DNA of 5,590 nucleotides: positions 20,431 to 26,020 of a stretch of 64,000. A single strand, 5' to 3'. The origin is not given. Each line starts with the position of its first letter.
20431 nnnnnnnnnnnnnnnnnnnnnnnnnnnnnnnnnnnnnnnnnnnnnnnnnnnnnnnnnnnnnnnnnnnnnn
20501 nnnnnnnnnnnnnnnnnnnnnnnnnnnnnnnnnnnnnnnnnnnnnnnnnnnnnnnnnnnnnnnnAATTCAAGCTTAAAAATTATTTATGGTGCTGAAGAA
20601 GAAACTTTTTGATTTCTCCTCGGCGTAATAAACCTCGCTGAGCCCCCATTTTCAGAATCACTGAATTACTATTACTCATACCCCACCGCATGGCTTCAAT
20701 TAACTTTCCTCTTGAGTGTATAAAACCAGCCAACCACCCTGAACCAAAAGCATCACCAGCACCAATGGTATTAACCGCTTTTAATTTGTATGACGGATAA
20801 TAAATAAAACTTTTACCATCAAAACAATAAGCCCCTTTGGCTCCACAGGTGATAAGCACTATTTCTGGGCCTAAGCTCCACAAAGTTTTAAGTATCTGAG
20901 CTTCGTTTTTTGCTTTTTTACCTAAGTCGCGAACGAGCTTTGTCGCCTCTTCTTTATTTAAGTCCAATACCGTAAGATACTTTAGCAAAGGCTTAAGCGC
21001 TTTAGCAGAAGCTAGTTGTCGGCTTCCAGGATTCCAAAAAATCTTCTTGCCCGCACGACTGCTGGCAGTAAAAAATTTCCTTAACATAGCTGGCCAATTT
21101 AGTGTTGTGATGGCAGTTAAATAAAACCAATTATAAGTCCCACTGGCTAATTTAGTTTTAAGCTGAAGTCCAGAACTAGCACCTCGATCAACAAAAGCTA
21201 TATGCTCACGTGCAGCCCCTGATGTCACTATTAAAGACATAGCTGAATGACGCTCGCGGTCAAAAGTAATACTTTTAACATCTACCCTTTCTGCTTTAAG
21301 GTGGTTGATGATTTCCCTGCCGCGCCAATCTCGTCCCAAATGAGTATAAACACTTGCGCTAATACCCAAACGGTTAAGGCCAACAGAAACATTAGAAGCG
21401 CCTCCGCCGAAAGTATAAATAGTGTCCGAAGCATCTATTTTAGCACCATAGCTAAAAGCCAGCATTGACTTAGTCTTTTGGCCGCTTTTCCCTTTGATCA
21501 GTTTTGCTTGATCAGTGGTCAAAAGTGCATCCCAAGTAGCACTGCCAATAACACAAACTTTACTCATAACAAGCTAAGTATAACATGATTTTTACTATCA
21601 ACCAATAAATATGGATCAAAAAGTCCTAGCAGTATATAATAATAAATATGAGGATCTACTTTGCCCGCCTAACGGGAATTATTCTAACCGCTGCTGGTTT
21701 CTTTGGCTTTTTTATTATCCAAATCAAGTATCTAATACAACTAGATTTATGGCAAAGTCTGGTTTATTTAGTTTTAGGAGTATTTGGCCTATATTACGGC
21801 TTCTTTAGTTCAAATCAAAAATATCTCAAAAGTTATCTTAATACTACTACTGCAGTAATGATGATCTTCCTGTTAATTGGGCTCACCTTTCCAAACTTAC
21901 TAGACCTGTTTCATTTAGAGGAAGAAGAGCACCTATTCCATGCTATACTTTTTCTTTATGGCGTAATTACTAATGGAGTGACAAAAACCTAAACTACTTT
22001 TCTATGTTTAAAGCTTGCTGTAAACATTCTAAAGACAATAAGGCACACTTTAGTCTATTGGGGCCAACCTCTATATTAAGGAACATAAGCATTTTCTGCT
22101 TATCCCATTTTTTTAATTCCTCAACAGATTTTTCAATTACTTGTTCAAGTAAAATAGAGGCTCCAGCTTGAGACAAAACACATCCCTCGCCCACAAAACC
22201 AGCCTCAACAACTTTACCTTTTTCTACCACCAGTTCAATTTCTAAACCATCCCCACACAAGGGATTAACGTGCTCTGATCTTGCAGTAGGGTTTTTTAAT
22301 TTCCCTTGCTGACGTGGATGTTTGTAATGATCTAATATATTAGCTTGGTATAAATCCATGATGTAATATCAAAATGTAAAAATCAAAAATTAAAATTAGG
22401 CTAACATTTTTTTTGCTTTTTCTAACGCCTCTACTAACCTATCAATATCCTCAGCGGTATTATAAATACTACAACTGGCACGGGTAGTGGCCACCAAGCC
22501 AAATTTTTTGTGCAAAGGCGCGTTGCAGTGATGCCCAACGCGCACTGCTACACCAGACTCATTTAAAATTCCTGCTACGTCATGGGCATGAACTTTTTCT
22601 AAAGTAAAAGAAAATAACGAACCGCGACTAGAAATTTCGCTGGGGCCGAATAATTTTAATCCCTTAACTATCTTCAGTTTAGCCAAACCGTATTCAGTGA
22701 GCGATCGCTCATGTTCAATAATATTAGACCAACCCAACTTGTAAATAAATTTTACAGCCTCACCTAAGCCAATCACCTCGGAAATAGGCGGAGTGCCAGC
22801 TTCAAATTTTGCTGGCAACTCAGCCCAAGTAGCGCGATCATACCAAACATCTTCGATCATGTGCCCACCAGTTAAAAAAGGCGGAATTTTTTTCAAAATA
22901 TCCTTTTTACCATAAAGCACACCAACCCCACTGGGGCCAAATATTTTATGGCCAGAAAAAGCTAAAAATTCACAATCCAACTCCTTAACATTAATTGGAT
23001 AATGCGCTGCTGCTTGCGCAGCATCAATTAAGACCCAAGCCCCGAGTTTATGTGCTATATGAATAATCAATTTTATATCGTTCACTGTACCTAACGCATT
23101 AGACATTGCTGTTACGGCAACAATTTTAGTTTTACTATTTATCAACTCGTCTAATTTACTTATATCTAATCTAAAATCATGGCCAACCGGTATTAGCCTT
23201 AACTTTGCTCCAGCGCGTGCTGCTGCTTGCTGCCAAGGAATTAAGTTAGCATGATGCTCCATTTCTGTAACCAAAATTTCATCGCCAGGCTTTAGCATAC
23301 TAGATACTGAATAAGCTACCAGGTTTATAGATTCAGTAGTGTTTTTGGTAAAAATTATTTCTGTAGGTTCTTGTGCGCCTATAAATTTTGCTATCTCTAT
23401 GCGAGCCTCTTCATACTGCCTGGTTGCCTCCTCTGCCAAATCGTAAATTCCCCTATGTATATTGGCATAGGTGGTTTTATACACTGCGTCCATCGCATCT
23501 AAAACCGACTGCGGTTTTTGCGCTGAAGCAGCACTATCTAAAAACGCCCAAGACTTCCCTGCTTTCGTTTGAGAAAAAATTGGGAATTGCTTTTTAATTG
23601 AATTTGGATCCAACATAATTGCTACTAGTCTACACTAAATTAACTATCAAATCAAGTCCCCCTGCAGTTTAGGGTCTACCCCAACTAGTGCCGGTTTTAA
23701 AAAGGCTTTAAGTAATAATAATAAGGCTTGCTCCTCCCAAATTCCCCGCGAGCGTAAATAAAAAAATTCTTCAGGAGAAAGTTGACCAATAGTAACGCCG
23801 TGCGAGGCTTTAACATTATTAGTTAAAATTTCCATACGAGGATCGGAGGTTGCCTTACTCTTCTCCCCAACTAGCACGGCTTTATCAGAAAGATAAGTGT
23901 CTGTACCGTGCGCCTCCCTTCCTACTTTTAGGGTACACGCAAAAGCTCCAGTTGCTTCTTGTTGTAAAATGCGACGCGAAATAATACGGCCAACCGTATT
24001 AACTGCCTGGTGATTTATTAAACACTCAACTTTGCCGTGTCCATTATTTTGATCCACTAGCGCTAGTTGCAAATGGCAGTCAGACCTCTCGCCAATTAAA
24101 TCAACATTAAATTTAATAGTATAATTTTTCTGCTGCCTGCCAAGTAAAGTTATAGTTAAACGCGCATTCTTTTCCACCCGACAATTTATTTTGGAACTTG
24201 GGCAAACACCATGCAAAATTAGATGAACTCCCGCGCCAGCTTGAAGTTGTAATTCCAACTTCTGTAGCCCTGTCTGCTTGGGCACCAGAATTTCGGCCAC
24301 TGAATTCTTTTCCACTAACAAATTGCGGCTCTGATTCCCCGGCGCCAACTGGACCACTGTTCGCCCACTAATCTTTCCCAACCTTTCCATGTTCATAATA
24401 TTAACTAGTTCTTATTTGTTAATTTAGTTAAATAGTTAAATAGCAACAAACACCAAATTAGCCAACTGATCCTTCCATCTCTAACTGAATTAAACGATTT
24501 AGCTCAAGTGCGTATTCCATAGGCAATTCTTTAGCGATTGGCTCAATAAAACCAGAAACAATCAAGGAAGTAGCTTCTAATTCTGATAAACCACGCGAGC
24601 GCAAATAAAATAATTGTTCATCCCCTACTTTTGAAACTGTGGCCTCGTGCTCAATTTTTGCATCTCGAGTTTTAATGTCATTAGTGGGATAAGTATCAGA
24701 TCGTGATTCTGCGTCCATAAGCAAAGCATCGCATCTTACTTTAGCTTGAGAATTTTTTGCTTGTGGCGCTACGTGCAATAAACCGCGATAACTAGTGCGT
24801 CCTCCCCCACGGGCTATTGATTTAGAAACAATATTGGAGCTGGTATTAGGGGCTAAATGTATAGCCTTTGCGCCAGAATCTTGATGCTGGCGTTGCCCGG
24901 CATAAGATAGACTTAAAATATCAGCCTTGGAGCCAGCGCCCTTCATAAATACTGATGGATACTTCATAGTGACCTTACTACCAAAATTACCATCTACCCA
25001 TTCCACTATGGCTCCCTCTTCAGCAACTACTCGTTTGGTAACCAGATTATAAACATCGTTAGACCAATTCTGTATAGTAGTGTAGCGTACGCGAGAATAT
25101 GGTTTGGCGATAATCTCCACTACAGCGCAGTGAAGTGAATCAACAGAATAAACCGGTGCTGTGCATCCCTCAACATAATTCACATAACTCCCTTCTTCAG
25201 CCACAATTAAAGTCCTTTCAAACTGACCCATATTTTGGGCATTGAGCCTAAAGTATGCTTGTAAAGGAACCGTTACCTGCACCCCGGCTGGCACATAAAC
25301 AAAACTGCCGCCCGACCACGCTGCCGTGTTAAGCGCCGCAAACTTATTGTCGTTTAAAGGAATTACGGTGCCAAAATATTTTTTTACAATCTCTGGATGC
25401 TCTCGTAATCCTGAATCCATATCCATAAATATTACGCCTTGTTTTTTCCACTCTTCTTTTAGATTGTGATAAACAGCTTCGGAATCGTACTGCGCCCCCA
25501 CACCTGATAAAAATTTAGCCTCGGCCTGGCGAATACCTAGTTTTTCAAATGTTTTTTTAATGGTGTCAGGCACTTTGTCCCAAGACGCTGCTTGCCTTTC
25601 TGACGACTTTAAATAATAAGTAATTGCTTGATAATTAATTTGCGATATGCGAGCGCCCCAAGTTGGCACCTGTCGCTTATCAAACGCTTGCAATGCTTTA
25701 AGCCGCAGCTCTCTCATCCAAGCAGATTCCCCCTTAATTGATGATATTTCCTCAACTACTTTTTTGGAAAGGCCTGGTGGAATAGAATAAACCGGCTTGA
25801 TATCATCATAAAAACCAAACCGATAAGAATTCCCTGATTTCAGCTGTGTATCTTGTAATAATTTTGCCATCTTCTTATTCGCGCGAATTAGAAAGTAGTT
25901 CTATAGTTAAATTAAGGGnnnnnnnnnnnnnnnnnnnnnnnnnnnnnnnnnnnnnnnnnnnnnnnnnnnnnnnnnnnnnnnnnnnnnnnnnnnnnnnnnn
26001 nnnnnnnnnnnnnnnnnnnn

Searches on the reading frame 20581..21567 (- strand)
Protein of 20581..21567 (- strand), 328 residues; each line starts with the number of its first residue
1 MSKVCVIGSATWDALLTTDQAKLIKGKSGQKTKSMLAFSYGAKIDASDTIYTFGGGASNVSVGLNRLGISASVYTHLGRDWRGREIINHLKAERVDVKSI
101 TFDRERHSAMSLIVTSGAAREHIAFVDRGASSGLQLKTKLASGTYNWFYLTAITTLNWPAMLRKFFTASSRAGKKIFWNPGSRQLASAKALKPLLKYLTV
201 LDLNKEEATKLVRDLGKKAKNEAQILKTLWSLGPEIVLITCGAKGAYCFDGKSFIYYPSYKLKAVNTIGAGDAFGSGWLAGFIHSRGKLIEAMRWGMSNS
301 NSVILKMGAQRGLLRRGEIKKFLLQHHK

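Call 47: search_protein_families(library=pfam, proteins=[window:20581-21567:-], max_evalue=0.00001)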
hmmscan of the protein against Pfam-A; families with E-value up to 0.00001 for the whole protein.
window:20581-21567:- (328 aa): 2 families
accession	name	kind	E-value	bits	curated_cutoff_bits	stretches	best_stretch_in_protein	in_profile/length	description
PF00294.29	PfkB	-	3.7e-37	128.7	25.8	1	35-311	21-297/302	pfkB family carbohydrate kinase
PF08543.17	Phos_pyr_kin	-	1e-06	28.7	27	1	189-296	110-224/246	Phosphomethylpyrimidine kinase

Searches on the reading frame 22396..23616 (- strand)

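Call 47: search_protein_families(library=pfam, proteins=[window:22396-23616:-], max_evalue=0.00001)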
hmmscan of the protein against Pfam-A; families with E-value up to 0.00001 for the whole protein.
window:22396-23616:- (406 aa): 4 families
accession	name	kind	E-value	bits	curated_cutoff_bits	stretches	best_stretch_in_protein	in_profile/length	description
PF00266.25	Aminotran_5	-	2.8e-141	471.3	21.5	1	25-394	2-371/371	Aminotransferase class-V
PF00155.27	Aminotran_1_2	-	3e-11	43.6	19.7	1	68-242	44-239/361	Aminotransferase class I and II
PF01041.23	DegT_DnrJ_EryC1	-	3.5e-09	36.8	19.8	1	74-203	32-150/360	DegT/DnrJ/EryC1/StrS aminotransferase family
PF01053.26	Cys_Met_Meta_PP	-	4.3e-09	35.9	27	1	102-204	82-179/381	Cys/Met metabolism PLP-dependent enzyme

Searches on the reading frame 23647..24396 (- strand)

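Call 47: search_protein_families(library=pfam, proteins=[window:23647-24396:-], max_evalue=0.00001)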
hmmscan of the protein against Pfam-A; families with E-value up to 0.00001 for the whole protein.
window:23647-24396:- (249 aa): 1 family
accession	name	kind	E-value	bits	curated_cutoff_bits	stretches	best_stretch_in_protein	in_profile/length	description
PF01458.23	SUFBD_core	-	2.3e-40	138.9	27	1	31-232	39-232/232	SUF system FeS cluster assembly, SufBD core domain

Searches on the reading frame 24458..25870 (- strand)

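Call 47: search_protein_families(library=pfam, proteins=[window:24458-25870:-], max_evalue=0.00001)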
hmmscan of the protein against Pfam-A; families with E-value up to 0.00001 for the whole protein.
window:24458-25870:- (470 aa): 2 families
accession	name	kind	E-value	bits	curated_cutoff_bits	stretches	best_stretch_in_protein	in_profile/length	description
PF01458.23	SUFBD_core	-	1.4e-83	280.4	27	1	207-441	1-232/232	SUF system FeS cluster assembly, SufBD core domain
PF19295.5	SufBD_N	-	2.3e-12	47.3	23.5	1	48-204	22-171/172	SufBD protein N-terminal region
